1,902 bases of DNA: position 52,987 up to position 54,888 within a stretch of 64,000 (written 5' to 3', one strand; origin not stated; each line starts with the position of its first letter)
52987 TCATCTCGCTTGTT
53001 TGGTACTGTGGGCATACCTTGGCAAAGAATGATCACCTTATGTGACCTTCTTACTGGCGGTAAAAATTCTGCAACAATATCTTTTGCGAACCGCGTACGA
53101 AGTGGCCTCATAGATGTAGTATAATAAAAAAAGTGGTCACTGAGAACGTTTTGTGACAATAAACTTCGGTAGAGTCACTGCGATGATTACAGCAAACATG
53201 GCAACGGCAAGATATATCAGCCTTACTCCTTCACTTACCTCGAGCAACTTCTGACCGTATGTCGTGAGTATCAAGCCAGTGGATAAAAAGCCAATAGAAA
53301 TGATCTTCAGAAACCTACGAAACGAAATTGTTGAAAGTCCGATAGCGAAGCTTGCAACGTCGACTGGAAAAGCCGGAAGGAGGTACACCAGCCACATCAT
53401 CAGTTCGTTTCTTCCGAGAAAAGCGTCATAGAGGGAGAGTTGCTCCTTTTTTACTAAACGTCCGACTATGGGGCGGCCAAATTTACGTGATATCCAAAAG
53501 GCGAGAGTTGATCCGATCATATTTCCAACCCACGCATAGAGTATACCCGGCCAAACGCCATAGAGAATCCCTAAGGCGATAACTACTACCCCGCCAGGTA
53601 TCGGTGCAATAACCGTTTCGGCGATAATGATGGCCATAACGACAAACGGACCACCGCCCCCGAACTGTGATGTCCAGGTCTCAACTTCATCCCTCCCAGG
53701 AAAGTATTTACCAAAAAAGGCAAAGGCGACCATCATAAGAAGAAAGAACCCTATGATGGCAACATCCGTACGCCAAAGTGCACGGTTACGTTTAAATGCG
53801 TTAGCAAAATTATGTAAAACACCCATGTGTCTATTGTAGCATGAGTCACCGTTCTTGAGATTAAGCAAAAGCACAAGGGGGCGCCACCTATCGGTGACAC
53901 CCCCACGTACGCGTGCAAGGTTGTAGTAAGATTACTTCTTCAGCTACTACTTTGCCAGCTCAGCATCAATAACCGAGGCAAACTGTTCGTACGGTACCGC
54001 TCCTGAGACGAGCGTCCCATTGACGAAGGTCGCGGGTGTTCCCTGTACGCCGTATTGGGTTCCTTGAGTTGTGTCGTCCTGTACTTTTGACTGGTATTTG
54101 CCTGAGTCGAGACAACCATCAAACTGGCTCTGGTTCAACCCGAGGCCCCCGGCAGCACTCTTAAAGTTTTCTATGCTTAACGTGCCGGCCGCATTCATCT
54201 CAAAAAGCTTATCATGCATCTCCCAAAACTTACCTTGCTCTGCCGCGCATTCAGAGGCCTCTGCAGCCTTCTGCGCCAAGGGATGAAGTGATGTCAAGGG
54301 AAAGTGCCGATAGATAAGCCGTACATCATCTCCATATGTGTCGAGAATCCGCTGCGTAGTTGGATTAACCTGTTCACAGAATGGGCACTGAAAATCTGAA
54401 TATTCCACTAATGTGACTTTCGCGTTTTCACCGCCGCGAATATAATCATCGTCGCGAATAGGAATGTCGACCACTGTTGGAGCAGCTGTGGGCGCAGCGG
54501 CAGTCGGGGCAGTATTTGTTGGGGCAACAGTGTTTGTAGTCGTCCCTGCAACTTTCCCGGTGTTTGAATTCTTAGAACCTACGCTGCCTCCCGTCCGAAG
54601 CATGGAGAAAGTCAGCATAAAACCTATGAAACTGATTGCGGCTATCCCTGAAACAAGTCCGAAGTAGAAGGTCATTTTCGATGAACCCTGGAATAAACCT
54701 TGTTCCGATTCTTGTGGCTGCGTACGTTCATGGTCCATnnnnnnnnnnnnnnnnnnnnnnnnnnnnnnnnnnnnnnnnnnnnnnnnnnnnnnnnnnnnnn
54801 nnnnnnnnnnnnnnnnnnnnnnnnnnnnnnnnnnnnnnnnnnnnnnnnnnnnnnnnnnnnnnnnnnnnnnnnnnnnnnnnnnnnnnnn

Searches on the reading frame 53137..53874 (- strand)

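Call 69: search_protein_families(library=pfam, proteins=[window:53137-53874:-], max_evalue=0.01)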
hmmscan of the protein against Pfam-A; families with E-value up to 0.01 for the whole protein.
window:53137-53874:- (245 aa): 1 family
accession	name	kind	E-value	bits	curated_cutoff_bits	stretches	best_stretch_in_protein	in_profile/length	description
PF09335.16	VTT_dom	-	5.6e-20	72.5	33.9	1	92-208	1-122/123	VTT domain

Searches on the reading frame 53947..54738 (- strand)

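Call 69: search_protein_families(library=pfam, proteins=[window:53947-54738:-], max_evalue=0.01)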
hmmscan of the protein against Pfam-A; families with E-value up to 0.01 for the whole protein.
window:53947-54738:- (263 aa): 5 families
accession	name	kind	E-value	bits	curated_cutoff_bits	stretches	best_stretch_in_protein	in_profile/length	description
PF13462.12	Thioredoxin_4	-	1.1e-27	97.6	23.2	1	98-259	5-165/165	Thioredoxin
PF01323.26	DSBA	-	4.8e-26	92.2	25.6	2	163-257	93-190/191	DSBA-like thioredoxin domain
PF13098.12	Thioredoxin_2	-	1.1e-06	29.3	27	1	104-256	3-103/104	Thioredoxin-like domain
PF13192.12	Thioredoxin_3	-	7.8e-05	23.1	24.8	1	219-254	36-71/76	Thioredoxin domain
PF21823.1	MUCL1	-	0.0027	18.2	35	1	58-102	37-81/85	Mucin-like protein 1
